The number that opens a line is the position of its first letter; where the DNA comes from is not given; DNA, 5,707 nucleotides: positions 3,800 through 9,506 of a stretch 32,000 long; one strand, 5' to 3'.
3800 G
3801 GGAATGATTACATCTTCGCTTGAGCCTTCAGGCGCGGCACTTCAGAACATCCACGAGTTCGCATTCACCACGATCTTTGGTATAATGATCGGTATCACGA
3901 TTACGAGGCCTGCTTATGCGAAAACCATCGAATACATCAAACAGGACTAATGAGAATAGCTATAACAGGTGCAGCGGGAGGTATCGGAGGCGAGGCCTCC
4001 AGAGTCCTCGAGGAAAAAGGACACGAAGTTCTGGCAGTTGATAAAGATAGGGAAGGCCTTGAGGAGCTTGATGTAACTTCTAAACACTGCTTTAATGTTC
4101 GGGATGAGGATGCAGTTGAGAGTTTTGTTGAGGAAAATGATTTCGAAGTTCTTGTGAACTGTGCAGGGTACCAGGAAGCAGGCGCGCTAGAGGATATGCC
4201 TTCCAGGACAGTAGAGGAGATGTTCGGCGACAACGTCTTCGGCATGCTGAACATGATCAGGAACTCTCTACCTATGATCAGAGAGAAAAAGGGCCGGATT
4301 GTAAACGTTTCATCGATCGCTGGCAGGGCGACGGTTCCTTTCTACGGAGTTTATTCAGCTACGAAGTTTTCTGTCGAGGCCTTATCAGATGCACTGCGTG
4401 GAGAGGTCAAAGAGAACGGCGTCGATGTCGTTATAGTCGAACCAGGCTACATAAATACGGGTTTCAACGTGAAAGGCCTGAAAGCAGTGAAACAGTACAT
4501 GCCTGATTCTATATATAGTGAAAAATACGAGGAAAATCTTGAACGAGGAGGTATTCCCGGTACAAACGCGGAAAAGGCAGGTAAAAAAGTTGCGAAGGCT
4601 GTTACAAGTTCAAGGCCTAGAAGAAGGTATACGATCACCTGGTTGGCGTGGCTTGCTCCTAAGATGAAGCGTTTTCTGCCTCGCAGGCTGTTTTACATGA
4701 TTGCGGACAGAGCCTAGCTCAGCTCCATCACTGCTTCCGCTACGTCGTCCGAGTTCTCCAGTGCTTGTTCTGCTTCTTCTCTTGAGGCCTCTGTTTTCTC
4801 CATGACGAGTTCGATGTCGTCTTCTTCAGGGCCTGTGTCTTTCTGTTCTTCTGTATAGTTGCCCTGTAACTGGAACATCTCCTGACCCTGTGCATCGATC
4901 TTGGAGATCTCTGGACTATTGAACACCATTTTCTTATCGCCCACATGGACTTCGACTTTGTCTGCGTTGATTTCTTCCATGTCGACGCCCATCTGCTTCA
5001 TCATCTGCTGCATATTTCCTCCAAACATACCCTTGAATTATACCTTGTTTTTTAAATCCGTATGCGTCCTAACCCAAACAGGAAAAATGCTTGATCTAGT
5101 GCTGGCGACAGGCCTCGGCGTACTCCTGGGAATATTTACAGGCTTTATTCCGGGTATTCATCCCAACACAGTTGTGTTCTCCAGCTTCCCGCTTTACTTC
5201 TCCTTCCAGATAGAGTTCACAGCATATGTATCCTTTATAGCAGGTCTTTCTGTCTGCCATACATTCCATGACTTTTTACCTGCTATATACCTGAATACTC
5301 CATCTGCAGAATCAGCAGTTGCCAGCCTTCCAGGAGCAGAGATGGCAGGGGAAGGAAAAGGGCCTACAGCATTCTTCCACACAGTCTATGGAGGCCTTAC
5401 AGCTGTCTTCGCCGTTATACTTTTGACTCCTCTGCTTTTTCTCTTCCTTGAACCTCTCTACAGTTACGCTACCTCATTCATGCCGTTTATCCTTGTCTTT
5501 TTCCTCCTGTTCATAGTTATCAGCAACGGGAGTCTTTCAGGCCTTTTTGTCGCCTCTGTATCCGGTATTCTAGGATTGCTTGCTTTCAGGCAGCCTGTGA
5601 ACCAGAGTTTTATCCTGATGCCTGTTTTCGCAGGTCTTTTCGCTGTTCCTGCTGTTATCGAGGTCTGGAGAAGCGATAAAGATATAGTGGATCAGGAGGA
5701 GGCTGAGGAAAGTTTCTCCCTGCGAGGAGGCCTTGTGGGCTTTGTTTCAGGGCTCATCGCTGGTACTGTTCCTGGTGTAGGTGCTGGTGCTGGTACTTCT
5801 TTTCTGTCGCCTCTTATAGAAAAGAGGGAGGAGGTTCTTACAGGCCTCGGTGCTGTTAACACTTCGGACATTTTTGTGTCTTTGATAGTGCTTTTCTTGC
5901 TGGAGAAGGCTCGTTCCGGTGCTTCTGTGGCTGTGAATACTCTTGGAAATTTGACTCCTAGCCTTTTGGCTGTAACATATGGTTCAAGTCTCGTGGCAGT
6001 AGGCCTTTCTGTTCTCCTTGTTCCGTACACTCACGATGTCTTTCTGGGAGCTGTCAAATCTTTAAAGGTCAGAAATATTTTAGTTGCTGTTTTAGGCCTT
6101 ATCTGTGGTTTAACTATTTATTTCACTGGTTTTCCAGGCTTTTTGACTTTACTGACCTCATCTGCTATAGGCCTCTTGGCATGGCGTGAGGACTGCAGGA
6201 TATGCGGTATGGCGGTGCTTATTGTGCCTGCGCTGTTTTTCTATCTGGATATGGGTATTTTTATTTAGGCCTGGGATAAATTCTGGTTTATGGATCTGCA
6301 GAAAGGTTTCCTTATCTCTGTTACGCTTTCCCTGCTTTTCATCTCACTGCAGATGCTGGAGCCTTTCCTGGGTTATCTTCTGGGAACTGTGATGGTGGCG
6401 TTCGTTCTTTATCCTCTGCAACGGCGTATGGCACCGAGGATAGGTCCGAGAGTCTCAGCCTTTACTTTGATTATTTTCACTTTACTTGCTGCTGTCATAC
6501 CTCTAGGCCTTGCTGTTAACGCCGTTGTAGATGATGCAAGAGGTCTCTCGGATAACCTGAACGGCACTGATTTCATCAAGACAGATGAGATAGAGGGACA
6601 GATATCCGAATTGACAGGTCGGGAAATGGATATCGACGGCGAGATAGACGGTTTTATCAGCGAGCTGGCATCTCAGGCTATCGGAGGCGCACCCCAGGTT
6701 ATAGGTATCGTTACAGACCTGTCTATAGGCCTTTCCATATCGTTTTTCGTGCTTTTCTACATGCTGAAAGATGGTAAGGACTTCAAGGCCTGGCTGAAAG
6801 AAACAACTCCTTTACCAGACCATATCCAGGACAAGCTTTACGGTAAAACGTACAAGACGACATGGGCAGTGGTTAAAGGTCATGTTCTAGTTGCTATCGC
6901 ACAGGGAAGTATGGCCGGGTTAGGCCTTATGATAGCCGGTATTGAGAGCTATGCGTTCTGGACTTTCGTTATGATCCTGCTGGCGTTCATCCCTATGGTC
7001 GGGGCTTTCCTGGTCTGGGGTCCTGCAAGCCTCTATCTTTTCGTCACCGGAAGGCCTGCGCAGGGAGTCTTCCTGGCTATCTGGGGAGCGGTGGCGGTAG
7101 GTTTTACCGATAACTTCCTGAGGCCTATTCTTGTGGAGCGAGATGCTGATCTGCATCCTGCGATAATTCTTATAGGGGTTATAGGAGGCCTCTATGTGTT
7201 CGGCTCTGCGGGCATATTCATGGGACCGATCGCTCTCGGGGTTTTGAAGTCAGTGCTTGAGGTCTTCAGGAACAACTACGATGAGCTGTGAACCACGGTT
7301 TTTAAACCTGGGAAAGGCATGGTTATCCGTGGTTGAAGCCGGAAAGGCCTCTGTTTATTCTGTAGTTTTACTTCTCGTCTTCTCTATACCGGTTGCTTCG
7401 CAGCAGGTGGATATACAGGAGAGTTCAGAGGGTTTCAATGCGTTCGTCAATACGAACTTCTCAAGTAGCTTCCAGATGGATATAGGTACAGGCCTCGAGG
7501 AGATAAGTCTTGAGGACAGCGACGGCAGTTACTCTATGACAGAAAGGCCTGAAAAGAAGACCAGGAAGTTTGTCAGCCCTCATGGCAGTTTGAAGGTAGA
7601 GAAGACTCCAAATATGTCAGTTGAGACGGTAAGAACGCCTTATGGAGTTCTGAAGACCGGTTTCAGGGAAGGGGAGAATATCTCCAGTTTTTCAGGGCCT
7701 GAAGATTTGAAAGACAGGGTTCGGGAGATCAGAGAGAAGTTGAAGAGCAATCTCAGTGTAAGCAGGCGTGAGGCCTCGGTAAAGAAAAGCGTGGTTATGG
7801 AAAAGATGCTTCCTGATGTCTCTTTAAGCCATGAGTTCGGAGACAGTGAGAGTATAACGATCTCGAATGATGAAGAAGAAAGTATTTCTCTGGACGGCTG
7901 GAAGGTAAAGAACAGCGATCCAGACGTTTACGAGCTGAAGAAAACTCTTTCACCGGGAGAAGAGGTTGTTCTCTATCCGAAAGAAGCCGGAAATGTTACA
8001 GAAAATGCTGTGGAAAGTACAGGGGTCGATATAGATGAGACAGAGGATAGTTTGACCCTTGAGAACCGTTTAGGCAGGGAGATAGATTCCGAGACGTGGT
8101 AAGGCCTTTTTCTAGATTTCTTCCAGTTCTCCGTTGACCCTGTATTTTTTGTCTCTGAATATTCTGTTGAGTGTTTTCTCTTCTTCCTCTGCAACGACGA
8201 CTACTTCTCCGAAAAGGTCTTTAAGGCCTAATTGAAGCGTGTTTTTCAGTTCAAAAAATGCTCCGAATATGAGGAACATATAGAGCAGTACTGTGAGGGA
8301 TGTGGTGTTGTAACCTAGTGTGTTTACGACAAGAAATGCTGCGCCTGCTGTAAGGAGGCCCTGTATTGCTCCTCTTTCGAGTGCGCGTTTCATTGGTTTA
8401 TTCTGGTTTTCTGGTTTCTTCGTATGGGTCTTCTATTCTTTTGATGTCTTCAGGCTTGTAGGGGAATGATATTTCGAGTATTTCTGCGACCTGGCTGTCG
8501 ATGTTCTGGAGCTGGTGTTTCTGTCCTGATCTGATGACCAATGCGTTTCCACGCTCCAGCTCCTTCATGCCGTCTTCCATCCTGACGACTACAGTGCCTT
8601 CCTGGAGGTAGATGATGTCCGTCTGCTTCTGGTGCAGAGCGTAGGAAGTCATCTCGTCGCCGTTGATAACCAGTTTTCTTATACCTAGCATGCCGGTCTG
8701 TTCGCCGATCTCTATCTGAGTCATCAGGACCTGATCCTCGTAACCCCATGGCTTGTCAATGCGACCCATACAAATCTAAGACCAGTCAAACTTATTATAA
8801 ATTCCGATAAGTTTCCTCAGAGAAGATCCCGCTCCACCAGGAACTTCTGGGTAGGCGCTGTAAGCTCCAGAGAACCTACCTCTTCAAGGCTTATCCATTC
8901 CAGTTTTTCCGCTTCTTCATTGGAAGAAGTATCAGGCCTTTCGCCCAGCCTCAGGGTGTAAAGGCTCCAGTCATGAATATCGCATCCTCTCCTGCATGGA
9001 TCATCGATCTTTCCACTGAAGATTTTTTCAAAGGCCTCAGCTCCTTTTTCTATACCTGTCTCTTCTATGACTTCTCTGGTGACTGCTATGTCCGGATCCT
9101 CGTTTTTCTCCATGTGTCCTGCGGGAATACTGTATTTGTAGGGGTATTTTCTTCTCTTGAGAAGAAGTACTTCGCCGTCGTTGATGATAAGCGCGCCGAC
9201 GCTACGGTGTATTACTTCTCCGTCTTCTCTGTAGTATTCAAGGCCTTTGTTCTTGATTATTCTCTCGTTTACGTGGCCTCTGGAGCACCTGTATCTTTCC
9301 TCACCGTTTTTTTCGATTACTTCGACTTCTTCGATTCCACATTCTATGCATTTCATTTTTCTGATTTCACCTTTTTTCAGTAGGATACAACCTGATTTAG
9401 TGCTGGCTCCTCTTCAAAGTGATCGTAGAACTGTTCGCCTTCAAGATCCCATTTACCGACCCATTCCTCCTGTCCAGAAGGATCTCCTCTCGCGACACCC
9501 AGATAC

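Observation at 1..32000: AGGCCT is a hyper-abundant palindromic hexamer: about 120 copies in 32 kb, roughly 20x composition expectation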

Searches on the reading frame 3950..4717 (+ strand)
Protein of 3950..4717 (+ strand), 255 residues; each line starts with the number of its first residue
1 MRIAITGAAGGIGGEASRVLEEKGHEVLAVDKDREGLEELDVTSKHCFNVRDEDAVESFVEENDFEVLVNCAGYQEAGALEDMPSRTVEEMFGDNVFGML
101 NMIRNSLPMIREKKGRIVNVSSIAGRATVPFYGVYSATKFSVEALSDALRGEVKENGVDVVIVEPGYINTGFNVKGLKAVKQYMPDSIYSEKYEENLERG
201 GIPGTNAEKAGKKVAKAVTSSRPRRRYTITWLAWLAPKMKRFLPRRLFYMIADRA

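Call 6: search_protein_families(library=ncbifam, proteins=[window:3950-4717:+])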
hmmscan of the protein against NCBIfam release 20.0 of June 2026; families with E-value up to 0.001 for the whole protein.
window:3950-4717:+ (255 aa): 206 families (the best 25 are shown)
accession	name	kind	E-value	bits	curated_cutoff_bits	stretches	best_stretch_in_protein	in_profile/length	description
NF004826.0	PRK06182.1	subfamily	2.1e-50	171.6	305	1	3-252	7-269/274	oxidoreductase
NF004823.0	PRK06179.1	subfamily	5.3e-46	157.2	310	1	4-248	9-259/271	oxidoreductase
NF004649.0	PRK05993.1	equivalog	9.6e-45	153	387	1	3-252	7-273/277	SDR family oxidoreductase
NF049977.1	KDhSphingRedKdsR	equivalog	1.1e-39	136.4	400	1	3-250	6-261/267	3-ketodihydrosphingosine reductase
NF006776.0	PRK09291.1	equivalog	1.4e-38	133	265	1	2-187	4-197/257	SDR family oxidoreductase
NF005372.1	PRK06914.1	subfamily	5.5e-38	130.8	320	1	5-253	7-274/279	SDR family oxidoreductase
NF004824.0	PRK06180.1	subfamily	7.7e-38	130.3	298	1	3-226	7-243/279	oxidoreductase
NF006114.0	PRK08263.1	subfamily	1.6e-36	126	290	1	5-227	8-240/280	short chain dehydrogenase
NF006123.0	PRK08267.1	equivalog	1.8e-36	125.7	261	1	3-247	5-248/261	SDR family oxidoreductase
NF004284.0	PRK05693.1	equivalog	9e-36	123.8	326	1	3-251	4-263/274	SDR family oxidoreductase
NF005950.0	PRK08017.1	equivalog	8.2e-35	120.3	326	1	3-250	5-252/256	SDR family oxidoreductase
NF005878.0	PRK07825.1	subfamily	2.6e-33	115.5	287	1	3-187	12-208/278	short chain dehydrogenase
NF005065.0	PRK06482.1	equivalog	8.9e-31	107.3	291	1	5-222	7-236/276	SDR family oxidoreductase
NF004825.0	PRK06181.1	equivalog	5.5e-30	104.6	215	1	3-246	9-254/268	SDR family oxidoreductase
NF006073.0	PRK08219.1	equivalog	1.4e-29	103.5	218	1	4-174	7-180/227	SDR family oxidoreductase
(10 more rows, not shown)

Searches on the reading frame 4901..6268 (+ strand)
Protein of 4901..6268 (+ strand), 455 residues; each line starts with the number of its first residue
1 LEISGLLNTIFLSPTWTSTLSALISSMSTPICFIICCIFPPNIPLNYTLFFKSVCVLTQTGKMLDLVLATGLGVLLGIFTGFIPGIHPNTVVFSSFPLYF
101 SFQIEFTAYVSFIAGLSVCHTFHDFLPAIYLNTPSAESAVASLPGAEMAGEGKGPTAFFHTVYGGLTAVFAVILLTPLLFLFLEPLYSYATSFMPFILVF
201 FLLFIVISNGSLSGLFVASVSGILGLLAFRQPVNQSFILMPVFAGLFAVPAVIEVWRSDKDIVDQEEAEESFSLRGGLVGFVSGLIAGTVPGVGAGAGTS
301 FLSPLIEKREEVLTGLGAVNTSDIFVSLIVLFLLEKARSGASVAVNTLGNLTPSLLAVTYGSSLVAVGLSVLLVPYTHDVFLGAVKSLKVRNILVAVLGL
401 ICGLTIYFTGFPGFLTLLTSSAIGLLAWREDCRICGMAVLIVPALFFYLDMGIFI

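Call 6: search_protein_families(library=ncbifam, proteins=[window:4901-6268:+])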
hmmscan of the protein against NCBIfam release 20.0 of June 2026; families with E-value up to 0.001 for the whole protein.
window:4901-6268:+ (455 aa): 0 families

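Call 48: search_protein_families(library=pfam, proteins=[window:5087-6268:+], max_evalue=0.001)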
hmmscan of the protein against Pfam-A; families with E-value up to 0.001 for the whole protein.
window:5087-6268:+ (393 aa): 1 family
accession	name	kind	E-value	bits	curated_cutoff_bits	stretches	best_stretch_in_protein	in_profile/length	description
PF01970.21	TctA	-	2.3e-38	132.4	28.9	1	6-370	2-416/423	Tripartite tricarboxylate transporter TctA family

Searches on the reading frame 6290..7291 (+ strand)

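Call 6: search_protein_families(library=ncbifam, proteins=[window:6290-7291:+])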
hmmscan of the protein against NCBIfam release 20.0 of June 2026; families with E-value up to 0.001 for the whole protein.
window:6290-7291:+ (333 aa): 2 families
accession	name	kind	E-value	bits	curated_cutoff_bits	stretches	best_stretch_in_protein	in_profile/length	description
NF008216.0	PRK10983.1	equivalog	3.4e-28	98.9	305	1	188-323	208-341/370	AI-2E family transporter YdiK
TIGR02872.1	spore_ytvI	equivalog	9.5e-17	61.4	198.15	1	10-324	10-337/341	sporulation integral membrane protein YtvI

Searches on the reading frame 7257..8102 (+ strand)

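Call 6: search_protein_families(library=ncbifam, proteins=[window:7257-8102:+])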
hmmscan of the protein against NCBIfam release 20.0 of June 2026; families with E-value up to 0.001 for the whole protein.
window:7257-8102:+ (281 aa): 0 families

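Call 46: search_protein_families(library=pfam, proteins=[window:7257-8102:+], max_evalue=0.001)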
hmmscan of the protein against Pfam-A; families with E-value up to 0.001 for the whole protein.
window:7257-8102:+ (281 aa): 1 family
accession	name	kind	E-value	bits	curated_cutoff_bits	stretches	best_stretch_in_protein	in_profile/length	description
PF00932.25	LTD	-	3.6e-10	40.6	34.3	1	177-281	6-107/109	Lamin Tail Domain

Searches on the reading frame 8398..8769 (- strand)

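Call 46: search_protein_families(library=pfam, proteins=[window:8398-8769:-], max_evalue=0.001)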
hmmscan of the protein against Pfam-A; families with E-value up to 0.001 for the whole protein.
window:8398-8769:- (123 aa): 2 families
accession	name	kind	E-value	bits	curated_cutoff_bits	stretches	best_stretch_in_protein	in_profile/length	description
PF07883.17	Cupin_2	-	1.1e-08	35.1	27.2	1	40-100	10-69/70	Cupin domain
PF01050.24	MannoseP_isomer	-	0.00013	22.6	23.6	1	23-114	23-116/116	Mannose-6-phosphate isomerase C-terminal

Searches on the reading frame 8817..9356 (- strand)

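Call 6: search_protein_families(library=ncbifam, proteins=[window:8817-9356:-])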
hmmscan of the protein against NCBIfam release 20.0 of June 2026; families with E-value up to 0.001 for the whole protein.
window:8817-9356:- (179 aa): 21 families
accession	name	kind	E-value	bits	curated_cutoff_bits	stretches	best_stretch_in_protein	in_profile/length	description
NF003787.0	PRK05379.1-4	equivalog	3.2e-09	36.2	449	1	49-162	207-326/346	bifunctional nicotinamide-nucleotide adenylyltransferase/Nudix hydroxylase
NF003785.0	PRK05379.1-1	equivalog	1.2e-06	27.9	418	1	52-159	205-319/347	bifunctional nicotinamide-nucleotide adenylyltransferase/Nudix hydroxylase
NF001938.0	PRK00714.1-5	equivalog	2.1e-06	27.2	116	1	51-105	14-77/172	RNA pyrophosphohydrolase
NF003788.0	PRK05379.1-5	equivalog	2.4e-06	27.1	354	1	54-163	217-332/351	bifunctional nicotinamide-nucleotide adenylyltransferase/Nudix hydroxylase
NF041652.1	Nud_hyd_Dein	equivalog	3.5e-06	27.3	200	1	47-119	10-89/152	Nudix hydrolase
NF006530.0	PRK08999.1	equivalog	6.4e-06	25.4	245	1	47-105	4-65/315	Nudix family hydrolase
TIGR00586.1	mutt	equivalog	1.2e-05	25.3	97.9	1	55-112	10-72/129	8-oxo-dGTP diphosphatase MutT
NF052459.1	OxoGTPPhMutT1Mycb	equivalog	1.3e-05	24.4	475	1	46-159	5-108/292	8-oxo-(d)GTP phosphatase MutT1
NF008044.0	PRK10776.1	equivalog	1.5e-05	24.9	148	1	73-105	31-63/130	8-oxo-dGTP diphosphatase MutT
NF050029.2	TransRepNtr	equivalog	1.9e-05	24.3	400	1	62-170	37-146/245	ADPR responsive transcriptional repressor NtrR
NF006961.0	PRK09438.1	equivalog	2.2e-05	24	103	1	59-107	18-66/151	dihydroneopterin triphosphate diphosphatase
NF003791.0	PRK05379.2-3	equivalog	2.9e-05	23.4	409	1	53-160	205-318/340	bifunctional nicotinamide-nucleotide adenylyltransferase/Nudix hydroxylase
NF001937.0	PRK00714.1-4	equivalog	3.1e-05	23.7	139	1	50-104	8-62/161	RNA pyrophosphohydrolase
NF003790.0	PRK05379.2-2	equivalog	3.9e-05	22.9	403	1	52-160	219-332/354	bifunctional nicotinamide mononucleotide adenylyltransferase/ADP-ribose pyrophosphatase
NF001299.0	PRK00241.1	equivalog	6e-05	22.6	158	1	50-103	135-189/263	NAD(+) diphosphatase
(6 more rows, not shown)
